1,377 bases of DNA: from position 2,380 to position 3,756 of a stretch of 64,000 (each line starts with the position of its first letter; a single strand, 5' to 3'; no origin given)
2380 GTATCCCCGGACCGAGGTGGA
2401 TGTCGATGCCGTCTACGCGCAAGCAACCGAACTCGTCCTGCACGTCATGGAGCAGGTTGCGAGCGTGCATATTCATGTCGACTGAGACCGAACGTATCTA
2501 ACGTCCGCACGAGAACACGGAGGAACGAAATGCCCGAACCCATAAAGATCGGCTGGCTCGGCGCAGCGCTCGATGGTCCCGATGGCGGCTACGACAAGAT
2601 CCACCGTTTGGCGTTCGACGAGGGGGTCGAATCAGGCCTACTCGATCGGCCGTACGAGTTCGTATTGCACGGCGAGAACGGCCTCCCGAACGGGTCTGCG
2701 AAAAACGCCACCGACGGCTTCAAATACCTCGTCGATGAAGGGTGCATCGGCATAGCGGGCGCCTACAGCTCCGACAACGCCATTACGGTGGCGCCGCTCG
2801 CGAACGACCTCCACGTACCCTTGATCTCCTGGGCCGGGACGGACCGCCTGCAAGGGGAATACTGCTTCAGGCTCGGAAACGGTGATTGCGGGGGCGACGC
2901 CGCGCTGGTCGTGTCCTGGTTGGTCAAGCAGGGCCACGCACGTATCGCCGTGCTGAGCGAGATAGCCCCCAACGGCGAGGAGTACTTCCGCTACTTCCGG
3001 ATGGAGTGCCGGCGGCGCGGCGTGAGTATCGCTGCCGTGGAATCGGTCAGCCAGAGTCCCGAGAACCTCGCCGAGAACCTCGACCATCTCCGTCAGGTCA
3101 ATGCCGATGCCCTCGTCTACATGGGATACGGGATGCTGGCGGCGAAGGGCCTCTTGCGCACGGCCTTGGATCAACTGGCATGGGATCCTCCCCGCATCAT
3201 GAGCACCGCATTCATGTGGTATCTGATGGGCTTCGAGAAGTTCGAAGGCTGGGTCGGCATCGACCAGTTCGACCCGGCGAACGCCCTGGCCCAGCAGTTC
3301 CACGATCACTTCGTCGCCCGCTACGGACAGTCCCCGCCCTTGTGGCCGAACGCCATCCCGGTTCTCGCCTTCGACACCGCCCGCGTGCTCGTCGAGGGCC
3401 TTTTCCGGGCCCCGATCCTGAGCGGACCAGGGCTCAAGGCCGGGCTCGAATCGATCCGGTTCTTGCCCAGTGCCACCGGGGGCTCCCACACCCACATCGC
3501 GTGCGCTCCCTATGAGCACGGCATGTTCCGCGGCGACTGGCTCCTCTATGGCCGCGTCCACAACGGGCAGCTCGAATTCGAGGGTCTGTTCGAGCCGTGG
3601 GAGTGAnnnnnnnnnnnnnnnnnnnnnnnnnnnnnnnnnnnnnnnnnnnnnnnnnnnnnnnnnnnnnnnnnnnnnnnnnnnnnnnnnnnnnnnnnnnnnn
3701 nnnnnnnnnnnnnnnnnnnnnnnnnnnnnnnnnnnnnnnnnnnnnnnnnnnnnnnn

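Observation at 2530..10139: Two paralogous modules pairing a signal-less LivJ/AmiC-type binding protein with a DapB-N-like oxidoreductase, one fused into a P450 operon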

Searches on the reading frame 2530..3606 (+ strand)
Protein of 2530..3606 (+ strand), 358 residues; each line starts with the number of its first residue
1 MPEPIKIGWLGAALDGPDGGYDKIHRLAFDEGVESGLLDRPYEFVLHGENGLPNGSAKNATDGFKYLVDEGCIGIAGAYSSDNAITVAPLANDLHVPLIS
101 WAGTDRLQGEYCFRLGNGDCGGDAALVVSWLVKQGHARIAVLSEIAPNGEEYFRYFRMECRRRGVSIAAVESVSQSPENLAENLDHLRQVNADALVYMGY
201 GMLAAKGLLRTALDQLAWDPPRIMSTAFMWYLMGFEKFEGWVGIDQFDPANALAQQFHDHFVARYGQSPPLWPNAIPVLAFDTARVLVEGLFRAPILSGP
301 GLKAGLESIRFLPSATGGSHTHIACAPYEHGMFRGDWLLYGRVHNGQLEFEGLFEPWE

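Call 9: search_protein_families(library=pfam, proteins=[window:2530-3606:+], max_evalue=0.01)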
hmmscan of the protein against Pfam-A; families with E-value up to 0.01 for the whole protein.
window:2530-3606:+ (358 aa): 2 families
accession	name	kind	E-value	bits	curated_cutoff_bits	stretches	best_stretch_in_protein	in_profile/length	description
PF13458.12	Peripla_BP_6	-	5.1e-17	63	31.7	1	55-317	52-318/343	Periplasmic binding protein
PF01094.35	ANF_receptor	-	8.8e-08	32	25.4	1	58-213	37-198/353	Receptor family ligand binding region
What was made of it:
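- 2530..3606 (+): BP1: leaderless type-I binding protein (Peripla_BP_6), 358 aa. Pfam (call 9).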

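Call 10: search_protein_families(library=ncbifam, proteins=[window:2530-3606:+], max_evalue=0.01)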
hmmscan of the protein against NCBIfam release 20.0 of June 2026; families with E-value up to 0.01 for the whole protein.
window:2530-3606:+ (358 aa): 0 families

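Call 39: find_homologous_proteins(query=window:2530-3606:+, max_evalue=0.00001)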
Query window:2530-3606:+ (358 aa): 557 proteins with E <= 0.00001 among 5616 candidates; the best 120 are listed.
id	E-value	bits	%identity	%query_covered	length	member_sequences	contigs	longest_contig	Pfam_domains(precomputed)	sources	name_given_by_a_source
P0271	1.2e-241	820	97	100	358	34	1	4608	PF01094.35,PF13458.13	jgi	jgi:branched-chain amino acid transport system substrate-binding protein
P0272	5.8e-233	791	93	100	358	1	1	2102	PF01094.35,PF13458.13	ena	-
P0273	2.0e-232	789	93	100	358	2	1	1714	PF01094.35,PF13458.13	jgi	jgi:branched-chain amino acid transport system substrate-binding protein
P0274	2.4e-232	789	93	100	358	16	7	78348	PF01094.35,PF13458.13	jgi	jgi:branched-chain amino acid transport system substrate-binding protein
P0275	1.2e-228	777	91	100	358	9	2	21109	PF01094.35,PF13458.13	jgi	jgi:branched-chain amino acid transport system substrate-binding protein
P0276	9.4e-226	767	90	99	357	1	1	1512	PF01094.35,PF13458.13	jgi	jgi:branched-chain amino acid transport system substrate-binding protein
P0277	7.1e-225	764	90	99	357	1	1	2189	PF01094.35,PF13458.13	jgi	jgi:ABC-type branched-subunit amino acid transport system substrate-binding protein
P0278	1.8e-224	763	89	99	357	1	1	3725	PF01094.35,PF13458.13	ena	-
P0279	2.9e-224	762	91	100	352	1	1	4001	PF01094.35,PF13458.13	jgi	jgi:branched-chain amino acid transport system substrate-binding protein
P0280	4.4e-223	758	90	99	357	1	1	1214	PF01094.35,PF13458.13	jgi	jgi:branched-chain amino acid transport system substrate-binding protein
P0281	2.1e-220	750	88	99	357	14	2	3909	PF01094.35,PF13458.13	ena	-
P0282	1.0e-219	747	88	99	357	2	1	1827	PF01094.35,PF13458.13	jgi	jgi:branched-chain amino acid transport system substrate-binding protein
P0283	1.3e-219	747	88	99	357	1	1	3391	PF01094.35,PF13458.13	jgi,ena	-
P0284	1.7e-219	747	88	99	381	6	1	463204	PF01094.35,PF13458.13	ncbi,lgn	-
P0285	2.2e-219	746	88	99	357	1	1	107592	PF01094.35,PF13458.13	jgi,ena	-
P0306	4.0e-214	729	86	99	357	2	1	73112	PF01094.35,PF13458.13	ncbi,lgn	ncbi:MAG TPA: ABC transporter substrate-binding protein [Acidimicrobiia bacterium]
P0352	1.4e-204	698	82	99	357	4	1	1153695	PF01094.35,PF13458.13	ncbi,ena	-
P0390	3.7e-199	680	80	100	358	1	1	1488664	PF01094.35,PF13458.13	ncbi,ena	-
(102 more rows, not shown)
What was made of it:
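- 2530..3606 (+): Most listed orthologs are 357-358 aa (call 39).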

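Call 40: find_encoding_contigs(protein=P0352, flank=7000, max_places=1)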
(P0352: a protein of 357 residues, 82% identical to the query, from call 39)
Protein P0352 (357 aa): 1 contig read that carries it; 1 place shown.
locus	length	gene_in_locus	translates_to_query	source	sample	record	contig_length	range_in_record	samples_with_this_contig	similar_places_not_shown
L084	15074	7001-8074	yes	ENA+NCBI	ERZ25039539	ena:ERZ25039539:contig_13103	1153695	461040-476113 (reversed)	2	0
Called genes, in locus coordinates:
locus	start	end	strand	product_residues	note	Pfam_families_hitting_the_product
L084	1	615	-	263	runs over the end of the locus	PF13622:4HBT_3, PF03061:4HBT (weak), PF20789:4HBT_3C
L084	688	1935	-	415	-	PF04909:Amidohydro_2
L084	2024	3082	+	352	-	PF04199:Cyclase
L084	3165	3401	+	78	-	PF13376:OmdA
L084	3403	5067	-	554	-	PF00743:FMO-like, PF01266:DAO (weak), PF07992:Pyr_redox_2 (weak), PF13450:NAD_binding_8, PF13738:Pyr_redox_3, PF13434:Lys_Orn_oxgnase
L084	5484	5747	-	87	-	-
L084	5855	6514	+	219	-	PF00848:Ring_hydroxyl_A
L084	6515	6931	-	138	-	PF00903:Glyoxalase (weak)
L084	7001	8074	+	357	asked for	PF13458:Peripla_BP_6, PF01094:ANF_receptor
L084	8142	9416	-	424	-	PF00067:p450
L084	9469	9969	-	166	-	PF00903:Glyoxalase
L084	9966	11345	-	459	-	PF00479:G6PD_N, PF02781:G6PD_C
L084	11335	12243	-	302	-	-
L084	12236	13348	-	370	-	PF01370:Epimerase, PF16363:GDP_Man_Dehyd (faint)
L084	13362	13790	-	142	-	-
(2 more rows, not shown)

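Call 41: find_encoding_contigs(protein=P0390, flank=7000, max_places=1)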
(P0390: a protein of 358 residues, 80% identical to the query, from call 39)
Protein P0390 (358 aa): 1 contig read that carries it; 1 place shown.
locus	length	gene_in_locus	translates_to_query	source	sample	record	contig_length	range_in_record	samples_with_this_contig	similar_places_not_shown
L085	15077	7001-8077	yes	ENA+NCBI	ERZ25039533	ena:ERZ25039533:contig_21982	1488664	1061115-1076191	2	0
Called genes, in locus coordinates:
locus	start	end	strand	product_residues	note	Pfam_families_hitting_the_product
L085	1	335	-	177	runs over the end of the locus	PF00106:adh_short, PF13561:adh_short_C2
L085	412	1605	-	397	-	PF04909:Amidohydro_2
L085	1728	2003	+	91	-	-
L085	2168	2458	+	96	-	-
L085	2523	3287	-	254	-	PF00106:adh_short, PF08659:KR, PF13561:adh_short_C2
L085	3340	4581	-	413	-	PF00067:p450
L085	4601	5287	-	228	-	PF11716:MDMPI_N, PF12867:DinB_2 (weak)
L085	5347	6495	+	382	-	PF02515:CoA_transf_3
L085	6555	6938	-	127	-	PF13577:SnoaL_4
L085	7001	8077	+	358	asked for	PF13458:Peripla_BP_6, PF01094:ANF_receptor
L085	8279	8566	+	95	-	PF13561:adh_short_C2 (weak)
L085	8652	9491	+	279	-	-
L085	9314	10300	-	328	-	PF08240:ADH_N, PF16912:Glu_dehyd_C, PF00107:ADH_zinc_N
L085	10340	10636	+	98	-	PF08734:GYD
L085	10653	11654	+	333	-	PF08734:GYD (weak), PF01553:Acyltransferase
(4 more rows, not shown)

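Call 42: find_encoding_contigs(protein=P0306, flank=7000, max_places=1)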
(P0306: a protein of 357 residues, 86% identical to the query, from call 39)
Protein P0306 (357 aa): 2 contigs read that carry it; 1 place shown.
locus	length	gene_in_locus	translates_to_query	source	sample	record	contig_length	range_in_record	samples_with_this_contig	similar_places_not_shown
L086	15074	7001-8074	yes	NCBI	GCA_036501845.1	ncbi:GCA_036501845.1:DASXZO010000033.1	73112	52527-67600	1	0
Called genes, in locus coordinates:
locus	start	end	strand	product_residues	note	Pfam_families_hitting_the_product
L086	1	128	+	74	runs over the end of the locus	PF23855:DUF7218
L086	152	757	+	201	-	PF03167:UDG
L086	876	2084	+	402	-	PF08240:ADH_N, PF16912:Glu_dehyd_C (faint), PF00107:ADH_zinc_N (faint)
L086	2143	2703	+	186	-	PF01814:Hemerythrin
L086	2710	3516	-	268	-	PF23441:SDR (weak), PF00106:adh_short, PF08659:KR, PF13561:adh_short_C2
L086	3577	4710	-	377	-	PF00135:COesterase, PF20434:BD-FAE, PF07859:Abhydrolase_3, PF00326:Peptidase_S9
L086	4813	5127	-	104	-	-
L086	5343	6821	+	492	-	PF00990:GGDEF, PF00563:EAL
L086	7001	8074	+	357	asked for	PF13458:Peripla_BP_6, PF01094:ANF_receptor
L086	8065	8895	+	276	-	PF02826:2-Hacid_dh_C, PF03446:NAD_binding_2, PF14833:NAD_binding_11 (weak)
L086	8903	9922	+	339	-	PF08240:ADH_N (weak), PF00107:ADH_zinc_N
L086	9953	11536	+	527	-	PF00884:Sulfatase, PF16347:SGSH_C (faint)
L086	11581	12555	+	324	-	PF01796:OB_ChsH2_C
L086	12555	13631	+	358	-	PF22691:Thiolase_C_1 (faint)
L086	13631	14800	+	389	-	PF22691:Thiolase_C_1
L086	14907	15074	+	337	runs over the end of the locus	-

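Call 43: find_related_loci(query=window:2530-3606:+, collection=metagenome_contigs, flank=6000)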
Query window:2530-3606:+ (358 aa) in metagenome_contigs; peptide patterns used: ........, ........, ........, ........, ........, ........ (x = any residue, [..] = any of these).
257 stretches matched a pattern; 163 encode a relative of the query (tblastn E <= 1e-3); the best 80 are kept; 80 distinct loci.
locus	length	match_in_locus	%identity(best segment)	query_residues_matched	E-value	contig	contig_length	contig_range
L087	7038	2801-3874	94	1-358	0e+0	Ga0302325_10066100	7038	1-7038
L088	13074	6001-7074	91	1-358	0e+0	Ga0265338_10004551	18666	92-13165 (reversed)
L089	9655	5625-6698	90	1-358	0e+0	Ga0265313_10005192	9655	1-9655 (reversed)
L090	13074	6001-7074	88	1-358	0e+0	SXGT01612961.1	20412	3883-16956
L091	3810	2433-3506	88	1-358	0e+0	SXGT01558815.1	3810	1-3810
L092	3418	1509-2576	88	3-358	0e+0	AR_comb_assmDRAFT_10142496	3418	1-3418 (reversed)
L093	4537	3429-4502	86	1-358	0e+0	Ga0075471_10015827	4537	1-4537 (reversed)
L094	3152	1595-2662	87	3-358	0e+0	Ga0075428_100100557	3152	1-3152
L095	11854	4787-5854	86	3-358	0e+0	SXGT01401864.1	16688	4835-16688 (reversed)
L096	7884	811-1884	85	1-358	0e+0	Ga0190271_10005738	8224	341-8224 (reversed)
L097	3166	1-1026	89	17-358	0e+0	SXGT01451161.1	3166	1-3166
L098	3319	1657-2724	86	3-358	0e+0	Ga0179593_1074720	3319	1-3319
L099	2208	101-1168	85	3-358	0e+0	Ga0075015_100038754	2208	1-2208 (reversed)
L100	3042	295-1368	84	1-358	0e+0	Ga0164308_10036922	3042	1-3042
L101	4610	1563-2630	85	3-358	0e+0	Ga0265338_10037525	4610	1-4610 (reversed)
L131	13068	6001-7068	80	3-358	0e+0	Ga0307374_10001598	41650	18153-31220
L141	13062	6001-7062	80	3-356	0e+0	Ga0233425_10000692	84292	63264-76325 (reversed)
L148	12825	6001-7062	79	5-358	0e+0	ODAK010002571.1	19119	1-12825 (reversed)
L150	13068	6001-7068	78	3-358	0e+0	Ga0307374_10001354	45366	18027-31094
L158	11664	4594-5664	77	2-358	0e+0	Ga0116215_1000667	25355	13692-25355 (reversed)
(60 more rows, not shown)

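Call 47: search_protein_families(library=pfam, proteins=[L158:5819-7102:+, L150:3318-5123:+, L131:7123-7935:+, L150:5120-5836:+, L150:7150-7953:+, L150:2447-3394:+, L141:8666-10228:+, L158:922-1650:+, L090:8075-8923:+, L148:506-1528:-], max_evalue=0.0001)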
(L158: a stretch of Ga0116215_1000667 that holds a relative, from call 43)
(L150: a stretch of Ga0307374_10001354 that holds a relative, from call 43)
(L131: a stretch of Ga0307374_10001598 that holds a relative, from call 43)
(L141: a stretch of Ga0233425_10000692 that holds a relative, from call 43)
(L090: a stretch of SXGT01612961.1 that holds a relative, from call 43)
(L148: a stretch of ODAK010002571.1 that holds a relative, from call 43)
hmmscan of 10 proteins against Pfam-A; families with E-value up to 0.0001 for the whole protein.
L158:5819-7102:+ (427 aa): 1 family
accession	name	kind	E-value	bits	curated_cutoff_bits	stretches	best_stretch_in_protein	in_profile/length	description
PF04909.20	Amidohydro_2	-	4.4e-24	86.2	26.4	1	78-374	12-289/289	Amidohydrolase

L150:3318-5123:+ (601 aa): 2 families
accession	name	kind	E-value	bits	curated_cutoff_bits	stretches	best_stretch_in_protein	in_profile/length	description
PF00501.34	AMP-binding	-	1.8e-72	244.7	29.9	1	93-459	2-384/384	AMP-binding enzyme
PF13193.12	AMP-binding_C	-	4.9e-21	75.9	24.5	1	508-583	1-76/76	AMP-binding enzyme C-terminal domain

L131:7123-7935:+ (270 aa): 3 families
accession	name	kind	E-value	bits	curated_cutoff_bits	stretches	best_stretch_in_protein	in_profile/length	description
PF13561.12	adh_short_C2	-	2.3e-48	165.3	27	2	17-192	6-176/236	Enoyl-(Acyl carrier protein) reductase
PF00106.31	adh_short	-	5.8e-44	150.3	26.6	1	9-195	2-185/195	short chain dehydrogenase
PF08659.16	KR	-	1e-09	39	22.6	1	9-174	2-164/180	KR domain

L150:5120-5836:+ (238 aa): 2 families
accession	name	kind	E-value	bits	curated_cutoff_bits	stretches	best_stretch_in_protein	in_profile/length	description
PF00378.25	ECH_1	-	1.1e-32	113.9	27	1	19-229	7-211/251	Enoyl-CoA hydratase/isomerase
PF16113.10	ECH_2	-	3.8e-19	69.8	27.2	1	18-209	1-190/335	Enoyl-CoA hydratase/isomerase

L150:7150-7953:+ (267 aa): 2 families
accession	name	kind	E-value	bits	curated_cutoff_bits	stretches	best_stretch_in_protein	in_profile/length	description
PF00378.25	ECH_1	-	3.4e-42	144.9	27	1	20-261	12-248/251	Enoyl-CoA hydratase/isomerase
PF16113.10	ECH_2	-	1.9e-20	74.1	27.2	1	15-200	2-185/335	Enoyl-CoA hydratase/isomerase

L150:2447-3394:+ (315 aa): 1 family
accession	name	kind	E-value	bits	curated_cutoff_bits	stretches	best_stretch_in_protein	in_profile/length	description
PF00440.29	TetR_N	-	1.9e-13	50.4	24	1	123-169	1-47/47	Bacterial regulatory proteins, tetR family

L141:8666-10228:+ (520 aa): 4 families
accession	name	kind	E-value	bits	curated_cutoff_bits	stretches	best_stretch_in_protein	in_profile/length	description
PF00441.29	Acyl-CoA_dh_1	-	7.9e-39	133.6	22.4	1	366-515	2-149/150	Acyl-CoA dehydrogenase, C-terminal domain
PF02770.24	Acyl-CoA_dh_M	-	3.6e-19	69.2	33.3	1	258-353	1-97/97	Acyl-CoA dehydrogenase, middle domain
PF02771.21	Acyl-CoA_dh_N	-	5.5e-12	46.5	22.9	1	166-253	30-112/113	Acyl-CoA dehydrogenase, N-terminal domain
PF08028.16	Acyl-CoA_dh_2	-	1.5e-07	32.2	22.7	1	382-492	3-121/134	Acyl-CoA dehydrogenase, C-terminal domain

L158:922-1650:+ (242 aa): 2 families
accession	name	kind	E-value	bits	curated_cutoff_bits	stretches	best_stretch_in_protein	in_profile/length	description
PF00392.27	GntR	-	4.2e-15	55.6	27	1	33-91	5-64/64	Bacterial regulatory proteins, gntR family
PF07729.17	FCD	-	1.7e-09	38.6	24.3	1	103-211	3-116/125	FCD domain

L090:8075-8923:+ (282 aa): 1 family
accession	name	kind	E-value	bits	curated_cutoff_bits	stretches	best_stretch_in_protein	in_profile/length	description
PF00296.26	Bac_luciferase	-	2.3e-35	122.9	27.9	1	19-240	28-230/314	Luciferase-like monooxygenase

L148:506-1528:- (340 aa): 0 families

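Call 77: search_protein_families(library=pfam, proteins=[L086:8065-8895:+], max_evalue=1)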
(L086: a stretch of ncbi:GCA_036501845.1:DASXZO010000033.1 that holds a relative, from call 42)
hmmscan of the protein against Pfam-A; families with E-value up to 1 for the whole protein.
L086:8065-8895:+ (276 aa): 8 families
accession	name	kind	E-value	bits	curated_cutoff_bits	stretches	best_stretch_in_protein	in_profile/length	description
PF03446.21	NAD_binding_2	-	2.5e-34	119.1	21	1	17-175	2-161/161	NAD binding domain of 6-phosphogluconate dehydrogenase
PF02826.25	2-Hacid_dh_C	-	4.8e-11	42.8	25.1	1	16-122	38-142/178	D-isomer specific 2-hydroxyacid dehydrogenase, NAD binding domain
PF14833.11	NAD_binding_11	-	5.8e-07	30.2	30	1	177-267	1-93/122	NAD-binding of NADP-dependent 3-hydroxyisobutyrate dehydrogenase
PF03807.23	F420_oxidored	-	0.00014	22.8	21.6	1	17-78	2-67/94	NADP oxidoreductase coenzyme F420-dependent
PF02737.24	3HCDH_N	-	0.0052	17.2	22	1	17-69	2-54/180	3-hydroxyacyl-CoA dehydrogenase, NAD binding domain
PF13604.12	AAA_30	-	0.09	12.9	27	1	49-92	93-136/191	AAA domain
PF13284.11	DUF4072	-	0.19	12.6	24.6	0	55-74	7-26/46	Domain of unknown function (DUF4072)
PF13460.12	NAD_binding_10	-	0.24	11.7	27.2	1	23-87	4-77/184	NAD(P)H-binding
